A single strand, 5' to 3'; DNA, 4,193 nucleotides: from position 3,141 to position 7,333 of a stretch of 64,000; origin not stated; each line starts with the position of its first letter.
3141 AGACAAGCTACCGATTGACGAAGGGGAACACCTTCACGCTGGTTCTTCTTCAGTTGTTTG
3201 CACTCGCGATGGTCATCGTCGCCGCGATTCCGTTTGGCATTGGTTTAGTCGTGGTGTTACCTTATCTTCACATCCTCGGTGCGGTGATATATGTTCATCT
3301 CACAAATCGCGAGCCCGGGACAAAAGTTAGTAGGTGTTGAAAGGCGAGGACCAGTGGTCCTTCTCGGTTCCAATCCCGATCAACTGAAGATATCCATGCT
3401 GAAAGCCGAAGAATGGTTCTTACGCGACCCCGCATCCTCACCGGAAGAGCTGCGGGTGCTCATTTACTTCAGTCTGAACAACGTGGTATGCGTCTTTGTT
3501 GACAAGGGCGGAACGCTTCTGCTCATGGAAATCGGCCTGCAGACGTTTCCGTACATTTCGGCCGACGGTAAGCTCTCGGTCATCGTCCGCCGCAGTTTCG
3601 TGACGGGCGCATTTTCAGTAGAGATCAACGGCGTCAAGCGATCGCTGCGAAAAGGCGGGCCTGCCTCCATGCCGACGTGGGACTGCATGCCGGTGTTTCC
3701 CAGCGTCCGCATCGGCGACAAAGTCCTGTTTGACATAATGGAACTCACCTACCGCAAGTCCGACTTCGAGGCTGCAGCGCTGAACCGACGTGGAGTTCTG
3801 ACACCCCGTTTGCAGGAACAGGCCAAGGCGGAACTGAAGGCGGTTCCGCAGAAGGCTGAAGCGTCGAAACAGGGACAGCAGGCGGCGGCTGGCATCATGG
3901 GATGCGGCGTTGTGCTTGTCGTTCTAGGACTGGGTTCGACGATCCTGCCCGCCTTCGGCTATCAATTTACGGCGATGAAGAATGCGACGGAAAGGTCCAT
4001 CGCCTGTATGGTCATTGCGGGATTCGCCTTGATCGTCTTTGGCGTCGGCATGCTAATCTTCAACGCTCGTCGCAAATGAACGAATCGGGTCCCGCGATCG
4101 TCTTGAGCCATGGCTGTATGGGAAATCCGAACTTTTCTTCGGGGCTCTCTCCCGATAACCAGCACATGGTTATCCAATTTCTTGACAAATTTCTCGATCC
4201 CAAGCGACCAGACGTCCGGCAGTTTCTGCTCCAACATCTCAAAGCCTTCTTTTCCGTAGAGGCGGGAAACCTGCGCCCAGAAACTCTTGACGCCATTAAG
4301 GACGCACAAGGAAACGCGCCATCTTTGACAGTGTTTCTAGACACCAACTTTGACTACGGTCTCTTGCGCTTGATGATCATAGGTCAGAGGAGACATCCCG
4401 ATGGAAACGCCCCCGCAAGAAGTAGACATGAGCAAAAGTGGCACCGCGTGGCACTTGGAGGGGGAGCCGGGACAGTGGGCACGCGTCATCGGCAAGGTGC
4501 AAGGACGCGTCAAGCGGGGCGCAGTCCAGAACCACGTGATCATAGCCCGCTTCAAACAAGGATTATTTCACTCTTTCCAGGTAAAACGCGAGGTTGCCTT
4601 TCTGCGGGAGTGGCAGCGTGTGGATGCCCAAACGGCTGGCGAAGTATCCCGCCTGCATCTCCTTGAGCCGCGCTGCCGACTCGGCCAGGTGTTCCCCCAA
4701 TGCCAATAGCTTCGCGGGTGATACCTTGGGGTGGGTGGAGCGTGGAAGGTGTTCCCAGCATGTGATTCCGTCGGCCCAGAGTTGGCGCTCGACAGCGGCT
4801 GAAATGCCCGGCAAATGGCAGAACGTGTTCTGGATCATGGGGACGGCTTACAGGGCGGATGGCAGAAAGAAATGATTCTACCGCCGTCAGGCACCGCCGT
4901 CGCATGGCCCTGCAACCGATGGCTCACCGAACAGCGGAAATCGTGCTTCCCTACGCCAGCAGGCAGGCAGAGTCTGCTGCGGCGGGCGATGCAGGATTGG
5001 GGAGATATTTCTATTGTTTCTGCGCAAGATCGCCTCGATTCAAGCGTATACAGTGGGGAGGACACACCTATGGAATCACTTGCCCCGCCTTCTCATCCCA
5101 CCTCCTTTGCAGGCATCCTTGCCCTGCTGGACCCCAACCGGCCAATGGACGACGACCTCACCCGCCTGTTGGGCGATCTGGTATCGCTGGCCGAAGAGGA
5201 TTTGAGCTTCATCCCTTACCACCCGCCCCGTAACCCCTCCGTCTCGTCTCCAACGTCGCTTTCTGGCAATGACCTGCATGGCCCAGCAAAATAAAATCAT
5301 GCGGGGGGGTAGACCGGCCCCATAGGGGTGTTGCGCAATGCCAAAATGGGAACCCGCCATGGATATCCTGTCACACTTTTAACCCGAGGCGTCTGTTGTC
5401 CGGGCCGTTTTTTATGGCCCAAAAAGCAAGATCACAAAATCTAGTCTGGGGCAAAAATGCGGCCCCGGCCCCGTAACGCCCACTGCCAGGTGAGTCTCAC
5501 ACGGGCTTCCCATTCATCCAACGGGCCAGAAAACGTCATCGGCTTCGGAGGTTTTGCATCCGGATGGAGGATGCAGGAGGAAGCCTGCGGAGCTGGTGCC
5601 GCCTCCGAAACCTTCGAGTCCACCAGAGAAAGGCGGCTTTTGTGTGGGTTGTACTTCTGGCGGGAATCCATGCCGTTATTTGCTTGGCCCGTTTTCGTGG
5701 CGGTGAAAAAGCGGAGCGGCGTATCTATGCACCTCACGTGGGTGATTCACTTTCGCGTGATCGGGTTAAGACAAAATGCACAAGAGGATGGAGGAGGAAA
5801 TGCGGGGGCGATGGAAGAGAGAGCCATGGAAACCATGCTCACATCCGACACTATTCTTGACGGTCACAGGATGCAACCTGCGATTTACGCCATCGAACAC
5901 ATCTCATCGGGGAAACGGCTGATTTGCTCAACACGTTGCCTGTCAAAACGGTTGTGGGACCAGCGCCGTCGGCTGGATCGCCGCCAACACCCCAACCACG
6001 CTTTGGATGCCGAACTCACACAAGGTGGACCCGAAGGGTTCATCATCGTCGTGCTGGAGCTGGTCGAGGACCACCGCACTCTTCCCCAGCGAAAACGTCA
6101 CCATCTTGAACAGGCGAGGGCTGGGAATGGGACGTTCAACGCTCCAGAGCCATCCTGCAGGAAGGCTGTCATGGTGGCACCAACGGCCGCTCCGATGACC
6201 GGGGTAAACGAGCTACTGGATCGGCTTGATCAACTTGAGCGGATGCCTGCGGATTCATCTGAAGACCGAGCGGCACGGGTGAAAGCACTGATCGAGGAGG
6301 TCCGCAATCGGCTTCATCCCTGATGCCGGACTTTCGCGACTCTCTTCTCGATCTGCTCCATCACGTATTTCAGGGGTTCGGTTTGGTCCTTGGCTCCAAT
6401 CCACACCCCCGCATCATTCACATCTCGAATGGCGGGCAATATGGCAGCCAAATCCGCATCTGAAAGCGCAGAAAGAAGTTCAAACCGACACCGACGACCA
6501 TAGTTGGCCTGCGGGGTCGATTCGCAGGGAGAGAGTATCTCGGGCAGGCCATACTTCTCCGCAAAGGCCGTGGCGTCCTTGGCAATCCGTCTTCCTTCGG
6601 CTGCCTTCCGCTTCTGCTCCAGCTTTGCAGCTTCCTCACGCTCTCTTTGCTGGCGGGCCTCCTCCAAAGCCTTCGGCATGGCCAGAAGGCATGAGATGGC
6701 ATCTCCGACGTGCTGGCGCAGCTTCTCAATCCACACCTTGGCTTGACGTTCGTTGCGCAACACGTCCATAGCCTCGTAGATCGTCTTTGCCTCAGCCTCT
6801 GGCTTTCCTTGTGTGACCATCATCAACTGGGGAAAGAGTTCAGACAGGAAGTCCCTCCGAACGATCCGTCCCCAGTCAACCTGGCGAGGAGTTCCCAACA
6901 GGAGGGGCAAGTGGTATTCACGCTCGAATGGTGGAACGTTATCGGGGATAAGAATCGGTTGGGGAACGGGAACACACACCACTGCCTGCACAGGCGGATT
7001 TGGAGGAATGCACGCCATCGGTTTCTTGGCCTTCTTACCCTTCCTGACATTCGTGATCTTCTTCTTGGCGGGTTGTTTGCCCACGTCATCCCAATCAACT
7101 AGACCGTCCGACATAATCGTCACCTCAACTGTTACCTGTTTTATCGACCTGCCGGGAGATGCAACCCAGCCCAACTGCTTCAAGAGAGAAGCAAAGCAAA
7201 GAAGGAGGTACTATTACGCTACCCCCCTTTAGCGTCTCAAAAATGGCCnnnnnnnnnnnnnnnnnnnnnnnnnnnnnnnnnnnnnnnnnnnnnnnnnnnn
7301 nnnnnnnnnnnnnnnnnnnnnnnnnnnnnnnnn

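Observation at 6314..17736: Mobile-element-like block: Prim-Pol replication protein, FtsK/HerA/TraG-like ATPase and eight orphan genes, all on one strand, without integrase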

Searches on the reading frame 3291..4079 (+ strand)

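Call 6: search_protein_families(library=pfam, max_evalue=0.01, proteins=[window:3291-4079:+])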
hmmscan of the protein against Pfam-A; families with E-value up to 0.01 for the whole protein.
window:3291-4079:+ (262 aa): 1 family
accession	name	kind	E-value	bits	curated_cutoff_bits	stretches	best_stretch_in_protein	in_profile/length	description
PF07332.16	Phage_holin_3_6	-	0.00035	21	28.4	1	188-257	23-90/116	Putative Actinobacterial Holin-X, holin superfamily III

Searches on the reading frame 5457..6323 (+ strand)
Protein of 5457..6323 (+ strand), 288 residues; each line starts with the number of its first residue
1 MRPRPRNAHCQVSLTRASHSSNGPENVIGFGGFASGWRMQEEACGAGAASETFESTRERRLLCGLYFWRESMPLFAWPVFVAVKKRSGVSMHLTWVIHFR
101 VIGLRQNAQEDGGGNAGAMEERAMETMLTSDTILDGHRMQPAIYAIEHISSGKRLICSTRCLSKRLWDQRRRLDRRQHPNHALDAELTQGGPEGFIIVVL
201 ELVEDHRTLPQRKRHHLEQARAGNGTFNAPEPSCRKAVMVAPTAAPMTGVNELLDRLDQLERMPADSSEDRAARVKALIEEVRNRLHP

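Call 6: search_protein_families(library=pfam, max_evalue=0.01, proteins=[window:5457-6323:+])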
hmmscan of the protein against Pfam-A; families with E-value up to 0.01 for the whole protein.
window:5457-6323:+ (288 aa): 0 families

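Call 8: search_protein_families(library=phrogs, max_evalue=0.01, proteins=[window:5457-6323:+])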
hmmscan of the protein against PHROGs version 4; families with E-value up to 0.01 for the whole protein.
window:5457-6323:+ (288 aa): 0 families

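Call 9: search_protein_families(library=ncbifam, max_evalue=0.01, proteins=[window:5457-6323:+])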
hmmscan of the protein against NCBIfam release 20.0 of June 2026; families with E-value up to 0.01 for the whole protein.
window:5457-6323:+ (288 aa): 0 families

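Call 10: search_protein_families(library=padloc, max_evalue=0.01, proteins=[window:5457-6323:+])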
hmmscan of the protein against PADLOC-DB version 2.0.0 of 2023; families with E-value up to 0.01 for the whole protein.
window:5457-6323:+ (288 aa): 0 families

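Call 67: find_encoding_contigs(protein=window:5571-6323:+, flank=10000, max_places=8)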
Protein window:5571-6323:+ (250 aa): 9 contigs read that carry it; 7 places shown.
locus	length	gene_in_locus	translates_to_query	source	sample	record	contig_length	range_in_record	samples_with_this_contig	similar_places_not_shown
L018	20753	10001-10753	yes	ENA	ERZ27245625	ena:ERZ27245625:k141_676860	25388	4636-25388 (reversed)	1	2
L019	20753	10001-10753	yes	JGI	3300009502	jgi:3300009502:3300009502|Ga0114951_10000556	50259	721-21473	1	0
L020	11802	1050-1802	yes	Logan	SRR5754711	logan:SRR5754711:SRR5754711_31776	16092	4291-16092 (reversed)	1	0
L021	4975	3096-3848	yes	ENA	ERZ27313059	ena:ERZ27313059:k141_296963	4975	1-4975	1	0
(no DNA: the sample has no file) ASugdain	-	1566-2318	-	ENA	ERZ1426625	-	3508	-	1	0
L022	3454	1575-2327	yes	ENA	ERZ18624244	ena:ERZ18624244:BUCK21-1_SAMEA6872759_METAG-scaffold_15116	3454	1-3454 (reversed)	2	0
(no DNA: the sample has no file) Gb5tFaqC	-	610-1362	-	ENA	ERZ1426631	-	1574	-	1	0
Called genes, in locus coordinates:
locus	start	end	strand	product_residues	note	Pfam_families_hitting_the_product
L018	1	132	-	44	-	?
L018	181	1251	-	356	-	PF00805:Pentapeptide (faint)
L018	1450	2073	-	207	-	-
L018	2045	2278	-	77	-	-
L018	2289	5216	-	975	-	PF23381:Beta-prop_IFT122_1st (faint), PF23414:Beta-prop_EML_2 (faint), PF25168:Beta-prop_WDR36-Utp21_2nd (faint), PF25174:Beta-prop_THOC3, PF25175:Beta-prop_WDR5 (faint), PF24796:WDR55 (faint), PF24814:WD40_Prp19 (faint), PF25172:Beta-prop_WDR3_2nd (faint)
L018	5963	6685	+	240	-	-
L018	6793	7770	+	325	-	PF06161:DUF975 (weak)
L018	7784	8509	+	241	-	-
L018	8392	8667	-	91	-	-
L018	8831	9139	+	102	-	-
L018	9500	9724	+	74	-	-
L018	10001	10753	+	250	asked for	-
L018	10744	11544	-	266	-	-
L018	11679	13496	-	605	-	-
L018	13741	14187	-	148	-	-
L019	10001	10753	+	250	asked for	-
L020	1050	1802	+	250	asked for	-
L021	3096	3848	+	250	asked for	-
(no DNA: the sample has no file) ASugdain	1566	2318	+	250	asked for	-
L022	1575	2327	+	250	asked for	-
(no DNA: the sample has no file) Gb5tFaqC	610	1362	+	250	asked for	-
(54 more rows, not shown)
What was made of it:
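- The block is present with an identical left junction in every contig recovered that spans it (call 67).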

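Call 106: search_protein_families(library=pfam, max_evalue=1, proteins=[window:5571-6323:+])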
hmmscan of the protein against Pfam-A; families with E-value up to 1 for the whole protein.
window:5571-6323:+ (250 aa): 0 families

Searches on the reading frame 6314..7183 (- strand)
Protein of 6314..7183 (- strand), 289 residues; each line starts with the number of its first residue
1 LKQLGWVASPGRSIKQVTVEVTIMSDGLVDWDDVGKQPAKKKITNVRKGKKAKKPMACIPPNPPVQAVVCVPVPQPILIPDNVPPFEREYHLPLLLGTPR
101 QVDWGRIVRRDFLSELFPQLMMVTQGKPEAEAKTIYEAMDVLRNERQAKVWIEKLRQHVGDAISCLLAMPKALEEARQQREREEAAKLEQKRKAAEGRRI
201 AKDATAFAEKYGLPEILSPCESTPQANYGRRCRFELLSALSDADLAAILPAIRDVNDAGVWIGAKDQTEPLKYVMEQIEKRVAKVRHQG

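Call 5: search_protein_families(library=pfam, max_evalue=0.01, proteins=[window:6314-7183:-])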
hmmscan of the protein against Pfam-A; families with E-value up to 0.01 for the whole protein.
window:6314-7183:- (289 aa): 0 families

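Call 8: search_protein_families(library=phrogs, max_evalue=0.01, proteins=[window:6314-7183:-])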
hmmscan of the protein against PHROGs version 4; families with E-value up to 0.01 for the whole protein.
window:6314-7183:- (289 aa): 2 families
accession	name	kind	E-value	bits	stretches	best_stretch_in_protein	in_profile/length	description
phrog_16123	-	unknown function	5.5e-06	26.8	1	87-163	59-143/368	-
phrog_33942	-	unknown function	0.0092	16.7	0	23-50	33-59/60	-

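Call 9: search_protein_families(library=ncbifam, max_evalue=0.01, proteins=[window:6314-7183:-])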
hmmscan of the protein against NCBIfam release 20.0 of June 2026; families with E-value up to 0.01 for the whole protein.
window:6314-7183:- (289 aa): 0 families

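Call 10: search_protein_families(library=padloc, max_evalue=0.01, proteins=[window:6314-7183:-])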
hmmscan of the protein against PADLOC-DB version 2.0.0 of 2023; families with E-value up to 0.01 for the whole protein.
window:6314-7183:- (289 aa): 0 families

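Call 99: search_solved_structures(query=window:6314-7114:-, max_evalue=1)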
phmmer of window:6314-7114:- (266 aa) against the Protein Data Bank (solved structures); distinct sequences matched with E-value up to 1: 2.
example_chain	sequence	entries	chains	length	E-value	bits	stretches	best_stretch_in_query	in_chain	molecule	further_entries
8upa_A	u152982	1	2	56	0.4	12.9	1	156-196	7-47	De novo designed IL-6 mimetic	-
1b43_A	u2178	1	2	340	0.61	12.3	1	151-221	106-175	PROTEIN (FEN-1)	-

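Call 100: list_cluster_members(proteins=[window:6314-7114:-, window:7249-9066:-, window:9311-9757:-, window:9911-11146:-, window:11199-12395:-, window:12406-12759:-, window:12845-13342:-, window:13592-15013:-, window:15271-17736:-, window:5571-6323:+])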
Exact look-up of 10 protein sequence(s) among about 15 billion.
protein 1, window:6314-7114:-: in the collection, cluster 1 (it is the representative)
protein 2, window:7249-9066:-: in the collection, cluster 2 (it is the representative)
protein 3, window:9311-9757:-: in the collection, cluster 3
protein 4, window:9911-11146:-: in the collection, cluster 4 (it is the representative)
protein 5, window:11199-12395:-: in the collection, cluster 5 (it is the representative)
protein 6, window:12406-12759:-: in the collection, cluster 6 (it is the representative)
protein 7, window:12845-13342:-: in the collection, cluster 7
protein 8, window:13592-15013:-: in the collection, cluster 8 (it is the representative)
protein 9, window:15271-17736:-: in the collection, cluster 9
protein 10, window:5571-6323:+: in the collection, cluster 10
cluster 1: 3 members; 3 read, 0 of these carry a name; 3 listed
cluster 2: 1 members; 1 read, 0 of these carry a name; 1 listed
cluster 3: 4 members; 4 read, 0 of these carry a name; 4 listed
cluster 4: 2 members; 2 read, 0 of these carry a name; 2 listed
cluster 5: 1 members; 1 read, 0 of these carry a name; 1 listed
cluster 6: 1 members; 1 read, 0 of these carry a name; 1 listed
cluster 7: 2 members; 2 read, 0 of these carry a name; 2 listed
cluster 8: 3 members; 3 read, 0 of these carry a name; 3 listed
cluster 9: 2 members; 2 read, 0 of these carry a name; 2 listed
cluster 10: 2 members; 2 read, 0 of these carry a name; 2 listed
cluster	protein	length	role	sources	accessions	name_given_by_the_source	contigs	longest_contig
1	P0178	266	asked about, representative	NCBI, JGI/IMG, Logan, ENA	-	-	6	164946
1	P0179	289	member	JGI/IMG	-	-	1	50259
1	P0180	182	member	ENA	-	-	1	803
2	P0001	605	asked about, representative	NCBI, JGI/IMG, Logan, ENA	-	-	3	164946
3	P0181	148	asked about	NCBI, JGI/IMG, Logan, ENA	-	-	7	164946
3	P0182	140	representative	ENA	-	-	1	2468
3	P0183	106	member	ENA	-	-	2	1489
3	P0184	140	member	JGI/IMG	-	-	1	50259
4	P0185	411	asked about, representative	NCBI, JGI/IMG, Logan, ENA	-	-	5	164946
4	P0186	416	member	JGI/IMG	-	-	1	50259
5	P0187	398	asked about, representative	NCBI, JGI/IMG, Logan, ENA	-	-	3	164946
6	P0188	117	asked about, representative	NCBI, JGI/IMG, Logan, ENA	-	-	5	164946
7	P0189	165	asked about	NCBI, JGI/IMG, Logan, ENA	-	-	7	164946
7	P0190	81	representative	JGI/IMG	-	-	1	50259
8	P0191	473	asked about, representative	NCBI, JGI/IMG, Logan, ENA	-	-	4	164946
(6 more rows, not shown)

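Call 119: search_dna_similar(query=window:6314-7114:-, collection=phages, mode=protein, max_evalue=0.01, max_rows=5)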
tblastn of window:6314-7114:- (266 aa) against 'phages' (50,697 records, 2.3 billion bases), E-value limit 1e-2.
No match.
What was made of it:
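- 6314..7183 (-): 266/289-aa basic protein, the last gene of the array. phrog_16123 5.5e-6 (unknown function) (call 8); nothing else (calls 5, 99, 119)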
